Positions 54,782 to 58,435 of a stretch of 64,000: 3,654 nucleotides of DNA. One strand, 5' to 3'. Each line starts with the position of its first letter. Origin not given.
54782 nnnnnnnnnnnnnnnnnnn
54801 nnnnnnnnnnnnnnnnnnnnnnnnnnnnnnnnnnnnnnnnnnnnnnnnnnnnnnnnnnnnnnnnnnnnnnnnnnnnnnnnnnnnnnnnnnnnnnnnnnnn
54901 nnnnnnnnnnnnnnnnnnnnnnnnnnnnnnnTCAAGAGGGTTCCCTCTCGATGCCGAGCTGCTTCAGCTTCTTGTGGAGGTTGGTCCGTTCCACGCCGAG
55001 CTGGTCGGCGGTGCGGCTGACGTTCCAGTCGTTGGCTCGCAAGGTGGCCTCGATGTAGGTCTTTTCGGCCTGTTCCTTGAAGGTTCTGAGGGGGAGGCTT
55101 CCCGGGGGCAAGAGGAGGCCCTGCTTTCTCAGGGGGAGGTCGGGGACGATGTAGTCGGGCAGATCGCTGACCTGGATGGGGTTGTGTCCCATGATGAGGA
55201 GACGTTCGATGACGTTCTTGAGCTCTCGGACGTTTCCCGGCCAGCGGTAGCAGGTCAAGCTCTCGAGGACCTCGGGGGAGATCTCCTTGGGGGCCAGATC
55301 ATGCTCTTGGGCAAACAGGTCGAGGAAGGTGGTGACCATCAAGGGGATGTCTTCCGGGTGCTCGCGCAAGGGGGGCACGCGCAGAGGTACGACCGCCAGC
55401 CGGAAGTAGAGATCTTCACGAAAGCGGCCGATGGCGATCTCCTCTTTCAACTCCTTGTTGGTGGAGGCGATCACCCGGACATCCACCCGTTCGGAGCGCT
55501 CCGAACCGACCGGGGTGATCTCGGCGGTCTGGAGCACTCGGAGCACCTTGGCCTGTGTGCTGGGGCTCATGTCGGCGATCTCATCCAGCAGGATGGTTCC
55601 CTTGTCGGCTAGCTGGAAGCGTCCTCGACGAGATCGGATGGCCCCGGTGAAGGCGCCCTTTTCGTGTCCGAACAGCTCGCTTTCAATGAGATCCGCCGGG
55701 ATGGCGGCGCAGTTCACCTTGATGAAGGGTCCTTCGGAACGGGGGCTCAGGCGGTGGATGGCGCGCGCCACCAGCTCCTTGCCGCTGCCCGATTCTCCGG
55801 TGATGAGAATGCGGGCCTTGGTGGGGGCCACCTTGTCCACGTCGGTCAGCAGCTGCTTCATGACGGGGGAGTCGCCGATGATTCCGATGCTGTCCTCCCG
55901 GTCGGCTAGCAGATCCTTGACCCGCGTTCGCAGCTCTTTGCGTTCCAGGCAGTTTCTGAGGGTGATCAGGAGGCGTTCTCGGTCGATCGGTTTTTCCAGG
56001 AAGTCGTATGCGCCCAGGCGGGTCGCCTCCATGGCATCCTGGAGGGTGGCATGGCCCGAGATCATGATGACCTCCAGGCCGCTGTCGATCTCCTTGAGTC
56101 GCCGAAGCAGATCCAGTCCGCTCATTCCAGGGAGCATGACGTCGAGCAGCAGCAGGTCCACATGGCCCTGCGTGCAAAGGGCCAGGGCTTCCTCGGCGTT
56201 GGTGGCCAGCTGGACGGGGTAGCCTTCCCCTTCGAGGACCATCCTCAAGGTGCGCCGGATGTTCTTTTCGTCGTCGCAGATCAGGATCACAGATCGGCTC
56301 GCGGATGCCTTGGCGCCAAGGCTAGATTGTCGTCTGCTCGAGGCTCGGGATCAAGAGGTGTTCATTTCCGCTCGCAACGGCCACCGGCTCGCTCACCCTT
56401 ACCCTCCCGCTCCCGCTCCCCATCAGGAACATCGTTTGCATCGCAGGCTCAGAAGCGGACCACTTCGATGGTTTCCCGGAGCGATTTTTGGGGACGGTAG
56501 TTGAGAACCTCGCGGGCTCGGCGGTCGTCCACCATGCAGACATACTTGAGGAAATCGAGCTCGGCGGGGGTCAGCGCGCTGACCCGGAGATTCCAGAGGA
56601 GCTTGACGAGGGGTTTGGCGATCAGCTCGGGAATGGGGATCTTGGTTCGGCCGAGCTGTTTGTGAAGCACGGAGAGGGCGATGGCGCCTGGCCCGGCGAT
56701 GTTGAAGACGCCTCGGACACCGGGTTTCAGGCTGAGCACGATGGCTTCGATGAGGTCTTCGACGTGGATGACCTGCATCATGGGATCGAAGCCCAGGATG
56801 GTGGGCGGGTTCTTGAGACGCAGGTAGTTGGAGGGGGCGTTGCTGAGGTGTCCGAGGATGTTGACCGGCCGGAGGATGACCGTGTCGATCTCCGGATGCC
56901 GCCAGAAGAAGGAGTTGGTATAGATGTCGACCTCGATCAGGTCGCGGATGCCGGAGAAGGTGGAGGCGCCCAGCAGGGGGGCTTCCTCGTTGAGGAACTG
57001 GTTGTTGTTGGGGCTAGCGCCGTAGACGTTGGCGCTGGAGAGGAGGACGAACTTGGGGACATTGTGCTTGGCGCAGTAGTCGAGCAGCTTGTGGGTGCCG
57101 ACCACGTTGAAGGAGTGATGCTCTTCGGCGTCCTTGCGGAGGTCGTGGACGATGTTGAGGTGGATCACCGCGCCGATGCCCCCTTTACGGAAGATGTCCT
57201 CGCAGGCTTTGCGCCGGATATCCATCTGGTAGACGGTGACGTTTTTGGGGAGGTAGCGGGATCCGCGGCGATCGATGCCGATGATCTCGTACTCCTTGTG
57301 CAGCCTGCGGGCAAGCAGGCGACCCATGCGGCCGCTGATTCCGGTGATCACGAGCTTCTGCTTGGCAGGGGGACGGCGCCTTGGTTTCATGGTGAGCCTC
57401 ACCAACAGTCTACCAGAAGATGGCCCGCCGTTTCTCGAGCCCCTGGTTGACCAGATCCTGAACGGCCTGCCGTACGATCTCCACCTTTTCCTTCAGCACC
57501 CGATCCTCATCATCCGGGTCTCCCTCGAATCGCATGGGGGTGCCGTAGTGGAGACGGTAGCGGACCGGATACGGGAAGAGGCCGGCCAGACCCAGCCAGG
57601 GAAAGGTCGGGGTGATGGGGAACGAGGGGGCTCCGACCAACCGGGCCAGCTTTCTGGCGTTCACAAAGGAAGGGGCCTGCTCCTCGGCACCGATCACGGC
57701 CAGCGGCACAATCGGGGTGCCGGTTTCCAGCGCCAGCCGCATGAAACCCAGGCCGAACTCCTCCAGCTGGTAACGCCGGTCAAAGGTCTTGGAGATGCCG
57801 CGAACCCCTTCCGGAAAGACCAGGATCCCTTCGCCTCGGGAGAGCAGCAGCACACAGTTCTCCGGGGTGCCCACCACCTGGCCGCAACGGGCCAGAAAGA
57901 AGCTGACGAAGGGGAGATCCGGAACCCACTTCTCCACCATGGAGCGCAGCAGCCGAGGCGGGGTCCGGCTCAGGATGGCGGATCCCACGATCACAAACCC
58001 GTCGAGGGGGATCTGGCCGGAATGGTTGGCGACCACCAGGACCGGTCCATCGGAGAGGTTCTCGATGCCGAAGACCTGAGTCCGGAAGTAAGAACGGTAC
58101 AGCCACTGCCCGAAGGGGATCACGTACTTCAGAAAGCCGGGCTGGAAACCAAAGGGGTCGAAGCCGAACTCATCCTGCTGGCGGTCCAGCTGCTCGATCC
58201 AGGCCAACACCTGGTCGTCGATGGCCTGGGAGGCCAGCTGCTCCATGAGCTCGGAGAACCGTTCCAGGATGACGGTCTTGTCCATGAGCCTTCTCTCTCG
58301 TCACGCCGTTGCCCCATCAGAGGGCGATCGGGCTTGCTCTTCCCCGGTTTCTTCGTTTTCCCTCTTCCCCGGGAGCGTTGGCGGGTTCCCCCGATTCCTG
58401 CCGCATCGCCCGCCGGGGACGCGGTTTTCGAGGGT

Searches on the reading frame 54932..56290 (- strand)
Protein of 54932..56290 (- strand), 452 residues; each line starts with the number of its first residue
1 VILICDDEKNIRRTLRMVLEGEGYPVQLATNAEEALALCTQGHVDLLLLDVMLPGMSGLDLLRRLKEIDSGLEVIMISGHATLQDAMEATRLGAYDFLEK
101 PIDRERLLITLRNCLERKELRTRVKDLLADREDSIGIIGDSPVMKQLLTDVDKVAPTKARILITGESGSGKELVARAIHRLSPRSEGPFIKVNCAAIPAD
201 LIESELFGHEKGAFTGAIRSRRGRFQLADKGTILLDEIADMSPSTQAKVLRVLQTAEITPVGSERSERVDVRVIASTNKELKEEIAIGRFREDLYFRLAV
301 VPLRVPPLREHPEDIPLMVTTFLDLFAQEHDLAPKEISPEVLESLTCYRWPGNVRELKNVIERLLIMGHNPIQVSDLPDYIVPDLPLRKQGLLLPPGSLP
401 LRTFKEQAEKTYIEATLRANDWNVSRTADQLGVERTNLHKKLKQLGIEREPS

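Call 14: search_protein_families(library=pfam, proteins=[window:54932-56290:-], max_evalue=0.001)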
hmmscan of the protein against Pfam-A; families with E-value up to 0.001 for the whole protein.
window:54932-56290:- (452 aa): 9 families
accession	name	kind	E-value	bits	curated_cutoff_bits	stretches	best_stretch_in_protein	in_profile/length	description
PF00158.32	Sigma54_activat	-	8.4e-70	234.3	20.2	1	137-303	1-167/168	Sigma-54 interaction domain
PF00072.30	Response_reg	-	1.4e-31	109.3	30.2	1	2-110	1-109/111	Response regulator receiver domain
PF14532.12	Sigma54_activ_2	-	2e-24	86.9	25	1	138-308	1-138/138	Sigma-54 interaction domain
PF25601.1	AAA_lid_14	-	9.2e-23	80.3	27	1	309-382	1-75/87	AAA+ ATPase lid domain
PF02954.25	HTH_8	-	6.7e-12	45.4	22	1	406-445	3-42/42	Bacterial regulatory protein, Fis family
PF07728.20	AAA_5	-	1.4e-06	28.8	22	1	161-279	2-123/139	AAA domain (dynein-related subfamily)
PF00004.35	AAA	-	3.6e-05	24.7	21.2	1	161-297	1-130/131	ATPase family associated with various cellular activities (AAA)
PF01078.27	Mg_chelatase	-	0.00035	20.5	20.3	0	216-259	93-136/207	Magnesium chelatase, subunit ChlI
PF07726.17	AAA_3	-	0.00052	20.4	27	1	161-278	2-111/131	ATPase family associated with various cellular activities (AAA)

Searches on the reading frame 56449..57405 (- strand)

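Call 14: search_protein_families(library=pfam, proteins=[window:56449-57405:-], max_evalue=0.001)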
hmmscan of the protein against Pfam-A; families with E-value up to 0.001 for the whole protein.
window:56449-57405:- (318 aa): 5 families
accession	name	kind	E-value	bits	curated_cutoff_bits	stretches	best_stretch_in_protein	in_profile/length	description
PF01370.27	Epimerase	-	3.5e-23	82.7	20.9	1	19-237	2-240/240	NAD dependent epimerase/dehydratase family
PF16363.11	GDP_Man_Dehyd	-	7.7e-14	52.3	27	1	20-148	2-151/332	GDP-mannose 4,6 dehydratase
PF01073.25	3Beta_HSD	-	2.2e-10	40.5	22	1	19-224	1-227/280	3-beta hydroxysteroid dehydrogenase/isomerase family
PF13460.12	NAD_binding_10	-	4.3e-05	23.9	27.2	1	22-142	1-116/184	NAD(P)H-binding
PF04321.23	RmlD_sub_bind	-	0.00011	21.8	27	1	17-138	2-114/287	RmlD substrate binding domain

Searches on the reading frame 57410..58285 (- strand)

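Call 14: search_protein_families(library=pfam, proteins=[window:57410-58285:-], max_evalue=0.001)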
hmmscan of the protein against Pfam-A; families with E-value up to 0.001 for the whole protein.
window:57410-58285:- (291 aa): 1 family
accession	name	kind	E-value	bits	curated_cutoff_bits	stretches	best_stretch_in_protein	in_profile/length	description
PF01553.26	Acyltransferase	-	5.6e-15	55.8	23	1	69-197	2-131/132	Acyltransferase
